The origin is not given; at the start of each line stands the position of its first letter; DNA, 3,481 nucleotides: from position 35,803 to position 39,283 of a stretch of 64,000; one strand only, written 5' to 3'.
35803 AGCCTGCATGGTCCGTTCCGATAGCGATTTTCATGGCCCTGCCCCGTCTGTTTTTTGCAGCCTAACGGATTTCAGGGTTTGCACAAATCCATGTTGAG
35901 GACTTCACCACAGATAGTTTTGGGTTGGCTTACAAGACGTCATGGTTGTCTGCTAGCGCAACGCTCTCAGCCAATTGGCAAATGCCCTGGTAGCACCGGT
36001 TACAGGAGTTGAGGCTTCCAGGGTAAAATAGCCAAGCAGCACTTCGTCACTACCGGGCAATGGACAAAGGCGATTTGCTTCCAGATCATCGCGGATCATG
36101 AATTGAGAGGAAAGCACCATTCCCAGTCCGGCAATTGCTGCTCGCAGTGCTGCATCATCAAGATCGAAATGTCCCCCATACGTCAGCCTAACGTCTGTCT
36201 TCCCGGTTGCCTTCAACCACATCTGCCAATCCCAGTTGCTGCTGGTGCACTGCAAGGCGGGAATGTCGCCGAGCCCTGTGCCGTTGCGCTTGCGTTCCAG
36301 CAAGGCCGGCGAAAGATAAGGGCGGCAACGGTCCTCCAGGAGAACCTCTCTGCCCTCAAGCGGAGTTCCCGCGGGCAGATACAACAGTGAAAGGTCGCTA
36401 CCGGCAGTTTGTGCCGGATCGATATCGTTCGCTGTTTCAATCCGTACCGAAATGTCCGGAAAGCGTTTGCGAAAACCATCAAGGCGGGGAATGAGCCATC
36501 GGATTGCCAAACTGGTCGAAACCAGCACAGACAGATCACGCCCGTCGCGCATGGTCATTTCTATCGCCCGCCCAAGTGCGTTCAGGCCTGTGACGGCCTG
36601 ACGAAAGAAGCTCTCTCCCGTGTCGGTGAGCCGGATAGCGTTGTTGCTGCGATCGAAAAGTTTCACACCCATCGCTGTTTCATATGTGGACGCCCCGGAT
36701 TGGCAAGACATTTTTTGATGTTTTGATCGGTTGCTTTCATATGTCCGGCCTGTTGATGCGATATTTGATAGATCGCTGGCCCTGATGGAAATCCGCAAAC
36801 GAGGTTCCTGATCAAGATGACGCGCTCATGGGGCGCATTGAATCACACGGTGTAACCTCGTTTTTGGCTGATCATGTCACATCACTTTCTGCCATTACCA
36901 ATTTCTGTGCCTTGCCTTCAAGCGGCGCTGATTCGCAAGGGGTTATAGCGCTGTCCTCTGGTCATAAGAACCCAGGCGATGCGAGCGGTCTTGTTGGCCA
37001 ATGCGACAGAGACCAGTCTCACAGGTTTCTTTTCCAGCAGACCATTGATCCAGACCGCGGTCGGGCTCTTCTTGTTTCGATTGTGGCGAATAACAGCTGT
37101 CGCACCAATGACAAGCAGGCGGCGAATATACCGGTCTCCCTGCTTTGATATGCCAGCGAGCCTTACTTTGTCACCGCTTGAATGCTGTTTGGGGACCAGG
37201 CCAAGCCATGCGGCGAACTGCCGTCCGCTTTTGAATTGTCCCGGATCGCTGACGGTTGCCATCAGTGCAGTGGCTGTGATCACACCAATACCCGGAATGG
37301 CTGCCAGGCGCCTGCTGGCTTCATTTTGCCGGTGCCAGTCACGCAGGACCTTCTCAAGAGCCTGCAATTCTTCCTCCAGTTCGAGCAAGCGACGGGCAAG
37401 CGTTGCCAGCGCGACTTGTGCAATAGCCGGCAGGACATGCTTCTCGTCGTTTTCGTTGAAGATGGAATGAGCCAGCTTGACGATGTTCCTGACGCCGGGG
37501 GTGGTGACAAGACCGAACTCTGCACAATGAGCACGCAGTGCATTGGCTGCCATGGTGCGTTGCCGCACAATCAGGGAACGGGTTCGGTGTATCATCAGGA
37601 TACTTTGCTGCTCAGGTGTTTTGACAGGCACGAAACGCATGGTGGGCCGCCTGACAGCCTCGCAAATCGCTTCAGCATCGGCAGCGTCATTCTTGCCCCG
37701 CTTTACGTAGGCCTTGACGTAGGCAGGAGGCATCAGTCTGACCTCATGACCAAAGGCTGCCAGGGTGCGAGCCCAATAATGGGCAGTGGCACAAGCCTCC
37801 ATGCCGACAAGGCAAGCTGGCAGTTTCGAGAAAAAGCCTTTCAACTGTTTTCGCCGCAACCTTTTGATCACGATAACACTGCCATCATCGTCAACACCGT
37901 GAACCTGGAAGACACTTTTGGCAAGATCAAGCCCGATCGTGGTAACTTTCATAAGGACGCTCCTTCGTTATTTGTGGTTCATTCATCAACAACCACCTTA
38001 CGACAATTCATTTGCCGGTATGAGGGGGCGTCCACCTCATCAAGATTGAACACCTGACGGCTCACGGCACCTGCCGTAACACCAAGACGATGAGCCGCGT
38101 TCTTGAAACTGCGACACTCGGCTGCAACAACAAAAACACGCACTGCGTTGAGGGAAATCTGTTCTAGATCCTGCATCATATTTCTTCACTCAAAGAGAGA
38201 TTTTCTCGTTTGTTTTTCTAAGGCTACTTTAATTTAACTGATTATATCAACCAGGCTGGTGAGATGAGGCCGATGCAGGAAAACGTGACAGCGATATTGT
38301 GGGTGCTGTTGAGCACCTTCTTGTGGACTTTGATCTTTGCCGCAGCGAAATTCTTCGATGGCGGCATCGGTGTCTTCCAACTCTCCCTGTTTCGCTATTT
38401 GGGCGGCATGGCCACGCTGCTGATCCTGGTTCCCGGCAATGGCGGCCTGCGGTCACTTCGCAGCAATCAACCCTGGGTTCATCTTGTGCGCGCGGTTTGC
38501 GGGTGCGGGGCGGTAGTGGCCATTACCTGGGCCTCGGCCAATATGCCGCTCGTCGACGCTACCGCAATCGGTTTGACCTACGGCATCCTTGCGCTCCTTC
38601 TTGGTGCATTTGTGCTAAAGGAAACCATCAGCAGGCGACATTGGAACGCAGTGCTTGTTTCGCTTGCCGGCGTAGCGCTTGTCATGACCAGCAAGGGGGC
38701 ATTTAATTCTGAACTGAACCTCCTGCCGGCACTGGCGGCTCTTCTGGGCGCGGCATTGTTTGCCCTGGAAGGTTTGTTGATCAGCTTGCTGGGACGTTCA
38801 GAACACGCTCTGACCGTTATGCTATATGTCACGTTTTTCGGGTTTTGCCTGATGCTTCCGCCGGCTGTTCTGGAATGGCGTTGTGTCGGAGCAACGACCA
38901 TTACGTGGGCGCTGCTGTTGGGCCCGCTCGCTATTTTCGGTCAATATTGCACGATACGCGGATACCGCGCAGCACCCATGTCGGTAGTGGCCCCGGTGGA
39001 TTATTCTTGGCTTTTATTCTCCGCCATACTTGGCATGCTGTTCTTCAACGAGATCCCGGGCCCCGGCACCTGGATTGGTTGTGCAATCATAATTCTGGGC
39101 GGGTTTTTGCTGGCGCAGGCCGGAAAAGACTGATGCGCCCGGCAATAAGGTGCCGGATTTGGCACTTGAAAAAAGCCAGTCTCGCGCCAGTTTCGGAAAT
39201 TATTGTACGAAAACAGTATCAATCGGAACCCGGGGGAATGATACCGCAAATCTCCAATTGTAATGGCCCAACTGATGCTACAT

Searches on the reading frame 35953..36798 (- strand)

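Call 68: search_protein_families(library=pfam, proteins=[window:35953-36798:-], max_evalue=0.00001)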
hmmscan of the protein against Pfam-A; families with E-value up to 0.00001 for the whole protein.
window:35953-36798:- (281 aa): 1 family
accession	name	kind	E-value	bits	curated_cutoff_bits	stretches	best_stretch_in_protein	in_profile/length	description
PF03466.25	LysR_substrate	-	4.1e-19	69.2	28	1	88-279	7-206/209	LysR substrate binding domain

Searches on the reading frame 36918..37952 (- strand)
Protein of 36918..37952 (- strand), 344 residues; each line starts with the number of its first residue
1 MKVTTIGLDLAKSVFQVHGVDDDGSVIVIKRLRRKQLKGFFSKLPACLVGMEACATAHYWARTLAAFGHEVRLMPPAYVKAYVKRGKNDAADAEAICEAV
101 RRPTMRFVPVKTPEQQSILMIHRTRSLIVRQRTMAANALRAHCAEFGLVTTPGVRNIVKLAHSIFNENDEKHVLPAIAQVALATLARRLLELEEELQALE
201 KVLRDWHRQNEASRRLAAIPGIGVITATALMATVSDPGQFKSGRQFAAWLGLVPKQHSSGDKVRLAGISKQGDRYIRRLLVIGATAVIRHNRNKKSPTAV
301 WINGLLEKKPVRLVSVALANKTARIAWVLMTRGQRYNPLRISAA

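Call 54: search_protein_families(library=pfam, proteins=[window:36918-37952:-], max_evalue=0.00001)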
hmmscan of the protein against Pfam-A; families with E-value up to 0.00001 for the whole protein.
window:36918-37952:- (344 aa): 2 families
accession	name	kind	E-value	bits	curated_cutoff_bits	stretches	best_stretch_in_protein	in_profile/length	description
PF02371.22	Transposase_20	-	7.1e-28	97.3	21.3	1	214-293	2-81/87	Transposase IS116/IS110/IS902 family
PF01548.23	DEDD_Tnp_IS110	-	1.2e-15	58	29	1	6-142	1-149/155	Transposase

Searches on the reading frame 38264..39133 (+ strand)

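Call 54: search_protein_families(library=pfam, proteins=[window:38264-39133:+], max_evalue=0.00001)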
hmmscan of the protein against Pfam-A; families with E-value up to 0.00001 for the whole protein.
window:38264-39133:+ (289 aa): 1 family
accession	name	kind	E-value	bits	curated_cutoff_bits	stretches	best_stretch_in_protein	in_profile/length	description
PF00892.27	EamA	-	7.5e-23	81.7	28.2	2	9-141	2-134/135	EamA-like transporter family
